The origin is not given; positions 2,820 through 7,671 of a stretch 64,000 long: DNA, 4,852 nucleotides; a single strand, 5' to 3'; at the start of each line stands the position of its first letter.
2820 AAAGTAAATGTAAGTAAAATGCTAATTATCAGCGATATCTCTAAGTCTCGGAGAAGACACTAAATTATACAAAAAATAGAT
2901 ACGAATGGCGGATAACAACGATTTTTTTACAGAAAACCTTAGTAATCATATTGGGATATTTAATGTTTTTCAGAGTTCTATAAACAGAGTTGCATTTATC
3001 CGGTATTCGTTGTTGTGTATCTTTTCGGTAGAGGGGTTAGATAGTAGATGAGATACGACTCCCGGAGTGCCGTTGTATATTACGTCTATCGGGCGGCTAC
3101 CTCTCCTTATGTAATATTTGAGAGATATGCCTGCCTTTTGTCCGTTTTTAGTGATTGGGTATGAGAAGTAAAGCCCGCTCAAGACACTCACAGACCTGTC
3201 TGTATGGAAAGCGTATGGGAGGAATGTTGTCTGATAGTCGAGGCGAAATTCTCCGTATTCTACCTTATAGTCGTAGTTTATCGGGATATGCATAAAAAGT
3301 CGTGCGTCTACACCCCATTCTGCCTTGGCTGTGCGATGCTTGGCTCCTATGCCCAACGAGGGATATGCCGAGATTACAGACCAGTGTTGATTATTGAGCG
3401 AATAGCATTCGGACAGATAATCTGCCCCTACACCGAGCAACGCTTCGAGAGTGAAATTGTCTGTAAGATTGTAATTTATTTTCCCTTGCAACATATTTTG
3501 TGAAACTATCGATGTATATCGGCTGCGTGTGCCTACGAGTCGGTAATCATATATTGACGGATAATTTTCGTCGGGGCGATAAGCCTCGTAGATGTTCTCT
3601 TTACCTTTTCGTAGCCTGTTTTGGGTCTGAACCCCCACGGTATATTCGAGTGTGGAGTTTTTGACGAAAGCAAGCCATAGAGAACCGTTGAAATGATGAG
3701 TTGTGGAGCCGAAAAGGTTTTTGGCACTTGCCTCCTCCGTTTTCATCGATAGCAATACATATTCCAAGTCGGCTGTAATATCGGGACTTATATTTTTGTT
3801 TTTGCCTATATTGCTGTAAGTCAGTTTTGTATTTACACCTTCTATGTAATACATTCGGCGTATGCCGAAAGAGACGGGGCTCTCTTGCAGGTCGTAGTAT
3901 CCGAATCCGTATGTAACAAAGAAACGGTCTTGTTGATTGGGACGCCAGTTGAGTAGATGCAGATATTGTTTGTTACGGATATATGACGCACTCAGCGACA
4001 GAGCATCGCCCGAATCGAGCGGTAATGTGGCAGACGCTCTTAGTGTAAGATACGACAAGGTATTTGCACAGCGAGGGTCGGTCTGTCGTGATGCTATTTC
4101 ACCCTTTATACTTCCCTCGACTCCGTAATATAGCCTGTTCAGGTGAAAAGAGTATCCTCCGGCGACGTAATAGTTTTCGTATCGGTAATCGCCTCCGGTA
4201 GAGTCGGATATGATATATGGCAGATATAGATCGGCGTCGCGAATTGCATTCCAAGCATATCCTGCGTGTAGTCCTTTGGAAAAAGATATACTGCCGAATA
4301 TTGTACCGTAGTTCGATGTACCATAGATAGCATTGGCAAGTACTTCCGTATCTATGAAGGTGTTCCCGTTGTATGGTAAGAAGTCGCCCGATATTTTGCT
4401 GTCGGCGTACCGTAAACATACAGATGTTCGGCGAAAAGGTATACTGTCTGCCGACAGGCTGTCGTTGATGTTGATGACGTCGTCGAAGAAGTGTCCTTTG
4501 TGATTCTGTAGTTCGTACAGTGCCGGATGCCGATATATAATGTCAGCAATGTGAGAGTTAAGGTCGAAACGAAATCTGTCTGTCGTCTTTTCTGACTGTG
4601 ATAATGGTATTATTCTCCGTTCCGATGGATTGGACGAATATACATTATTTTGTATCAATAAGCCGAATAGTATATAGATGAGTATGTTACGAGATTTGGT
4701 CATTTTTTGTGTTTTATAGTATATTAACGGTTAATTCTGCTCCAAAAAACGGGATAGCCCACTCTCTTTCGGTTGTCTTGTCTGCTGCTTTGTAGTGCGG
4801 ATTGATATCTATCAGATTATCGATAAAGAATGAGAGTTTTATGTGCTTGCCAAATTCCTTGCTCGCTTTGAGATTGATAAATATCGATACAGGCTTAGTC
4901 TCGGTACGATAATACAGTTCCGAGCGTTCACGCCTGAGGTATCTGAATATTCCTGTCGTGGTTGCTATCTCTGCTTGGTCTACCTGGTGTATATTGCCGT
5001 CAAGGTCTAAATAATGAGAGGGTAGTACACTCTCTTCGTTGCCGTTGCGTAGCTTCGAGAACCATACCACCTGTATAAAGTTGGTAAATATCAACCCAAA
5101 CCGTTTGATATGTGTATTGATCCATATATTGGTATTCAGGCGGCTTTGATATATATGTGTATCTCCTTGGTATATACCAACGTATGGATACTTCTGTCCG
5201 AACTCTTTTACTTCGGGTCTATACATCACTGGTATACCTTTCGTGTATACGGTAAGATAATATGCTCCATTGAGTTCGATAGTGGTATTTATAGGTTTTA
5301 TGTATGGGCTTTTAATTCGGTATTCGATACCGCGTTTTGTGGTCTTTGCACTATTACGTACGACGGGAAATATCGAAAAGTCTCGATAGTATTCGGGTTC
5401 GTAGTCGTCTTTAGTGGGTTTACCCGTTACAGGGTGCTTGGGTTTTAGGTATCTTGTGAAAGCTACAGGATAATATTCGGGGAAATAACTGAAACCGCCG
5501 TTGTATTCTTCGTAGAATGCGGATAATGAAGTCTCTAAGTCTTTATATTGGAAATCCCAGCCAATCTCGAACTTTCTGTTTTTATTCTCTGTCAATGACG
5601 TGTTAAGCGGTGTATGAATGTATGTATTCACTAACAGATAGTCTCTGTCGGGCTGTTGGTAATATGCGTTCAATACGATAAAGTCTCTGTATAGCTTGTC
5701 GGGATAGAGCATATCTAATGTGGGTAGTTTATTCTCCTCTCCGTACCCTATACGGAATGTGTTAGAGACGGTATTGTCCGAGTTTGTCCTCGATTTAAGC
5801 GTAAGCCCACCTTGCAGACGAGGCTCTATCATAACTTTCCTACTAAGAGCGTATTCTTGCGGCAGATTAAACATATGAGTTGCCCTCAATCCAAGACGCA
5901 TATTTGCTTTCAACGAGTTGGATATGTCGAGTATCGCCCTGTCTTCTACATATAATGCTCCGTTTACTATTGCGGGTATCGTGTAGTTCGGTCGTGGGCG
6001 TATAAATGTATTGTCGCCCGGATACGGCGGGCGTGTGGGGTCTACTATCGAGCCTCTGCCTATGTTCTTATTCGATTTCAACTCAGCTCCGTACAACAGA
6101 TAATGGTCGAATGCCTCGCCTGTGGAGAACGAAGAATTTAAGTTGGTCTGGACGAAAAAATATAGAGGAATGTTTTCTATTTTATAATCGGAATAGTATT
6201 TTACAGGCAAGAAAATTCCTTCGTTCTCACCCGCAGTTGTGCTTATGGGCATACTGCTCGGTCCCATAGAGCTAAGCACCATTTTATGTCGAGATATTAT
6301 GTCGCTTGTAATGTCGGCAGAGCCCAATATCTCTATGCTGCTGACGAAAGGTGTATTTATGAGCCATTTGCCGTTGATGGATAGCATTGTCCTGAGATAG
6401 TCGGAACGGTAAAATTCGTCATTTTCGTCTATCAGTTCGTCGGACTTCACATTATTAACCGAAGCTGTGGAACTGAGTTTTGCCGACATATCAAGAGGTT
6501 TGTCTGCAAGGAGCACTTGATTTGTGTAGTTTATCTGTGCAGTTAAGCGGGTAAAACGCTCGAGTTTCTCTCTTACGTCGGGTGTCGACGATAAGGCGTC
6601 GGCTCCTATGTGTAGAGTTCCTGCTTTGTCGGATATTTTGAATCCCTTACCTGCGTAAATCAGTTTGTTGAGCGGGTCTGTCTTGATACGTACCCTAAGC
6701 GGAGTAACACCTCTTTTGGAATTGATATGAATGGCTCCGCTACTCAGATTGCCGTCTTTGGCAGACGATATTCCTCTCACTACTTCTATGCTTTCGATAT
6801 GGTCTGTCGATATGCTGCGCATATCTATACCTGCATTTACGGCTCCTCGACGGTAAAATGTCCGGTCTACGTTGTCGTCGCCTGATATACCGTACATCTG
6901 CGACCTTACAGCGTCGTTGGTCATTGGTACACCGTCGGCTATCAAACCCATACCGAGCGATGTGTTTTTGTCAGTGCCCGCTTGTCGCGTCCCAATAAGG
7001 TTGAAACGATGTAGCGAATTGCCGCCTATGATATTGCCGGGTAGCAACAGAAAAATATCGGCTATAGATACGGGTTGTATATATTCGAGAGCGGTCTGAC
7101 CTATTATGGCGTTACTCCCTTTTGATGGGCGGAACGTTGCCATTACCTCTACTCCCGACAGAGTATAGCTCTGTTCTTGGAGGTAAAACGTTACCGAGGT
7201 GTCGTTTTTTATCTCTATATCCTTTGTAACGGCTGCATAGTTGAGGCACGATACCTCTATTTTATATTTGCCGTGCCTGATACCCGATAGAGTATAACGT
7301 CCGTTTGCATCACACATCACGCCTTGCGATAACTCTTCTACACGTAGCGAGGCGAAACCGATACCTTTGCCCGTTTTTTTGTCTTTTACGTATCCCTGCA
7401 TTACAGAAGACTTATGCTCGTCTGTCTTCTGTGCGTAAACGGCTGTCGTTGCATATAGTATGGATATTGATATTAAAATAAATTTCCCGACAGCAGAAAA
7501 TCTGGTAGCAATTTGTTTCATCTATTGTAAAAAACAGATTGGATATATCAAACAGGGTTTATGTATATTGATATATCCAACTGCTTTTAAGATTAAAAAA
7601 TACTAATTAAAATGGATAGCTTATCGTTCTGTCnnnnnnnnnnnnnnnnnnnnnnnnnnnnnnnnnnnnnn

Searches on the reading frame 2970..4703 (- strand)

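Call 31: search_protein_families(library=ncbifam, proteins=[window:2970-4703:-], max_evalue=0.00001)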
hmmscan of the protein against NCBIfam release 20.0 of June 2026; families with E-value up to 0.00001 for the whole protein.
window:2970-4703:- (577 aa): 0 families

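Call 55: search_protein_families(library=pfam, proteins=[window:2970-4703:-], max_evalue=0.0001)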
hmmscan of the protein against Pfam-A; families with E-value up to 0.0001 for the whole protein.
window:2970-4703:- (577 aa): 1 family
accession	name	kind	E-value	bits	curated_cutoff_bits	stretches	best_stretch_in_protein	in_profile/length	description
PF21012.3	DUF6850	-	1.2e-36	127.3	27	1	91-530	12-439/464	Family of unknown function (DUF6850)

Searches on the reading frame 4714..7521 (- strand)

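Call 31: search_protein_families(library=ncbifam, proteins=[window:4714-7521:-], max_evalue=0.00001)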
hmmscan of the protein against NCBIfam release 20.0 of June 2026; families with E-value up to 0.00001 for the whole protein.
window:4714-7521:- (935 aa): 1 family
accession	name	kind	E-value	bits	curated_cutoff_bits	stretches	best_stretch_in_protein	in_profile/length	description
NF052345.1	S_layer_anammox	exception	9.3e-07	26.6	1400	1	31-130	1305-1405/1596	Kustd1514 family S-layer glycoprotein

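Call 55: search_protein_families(library=pfam, proteins=[window:4714-7521:-], max_evalue=0.0001)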
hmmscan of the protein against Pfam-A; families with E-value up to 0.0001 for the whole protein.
window:4714-7521:- (935 aa): 2 families
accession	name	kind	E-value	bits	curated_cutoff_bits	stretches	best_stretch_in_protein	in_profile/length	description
PF13715.12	CarbopepD_reg_2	-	6.7e-16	58.5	32.2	1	42-126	2-88/88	CarboxypepD_reg-like domain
PF13620.12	CarboxypepD_reg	-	9.8e-11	42.3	32.3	1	42-114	3-81/82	Carboxypeptidase regulatory-like domain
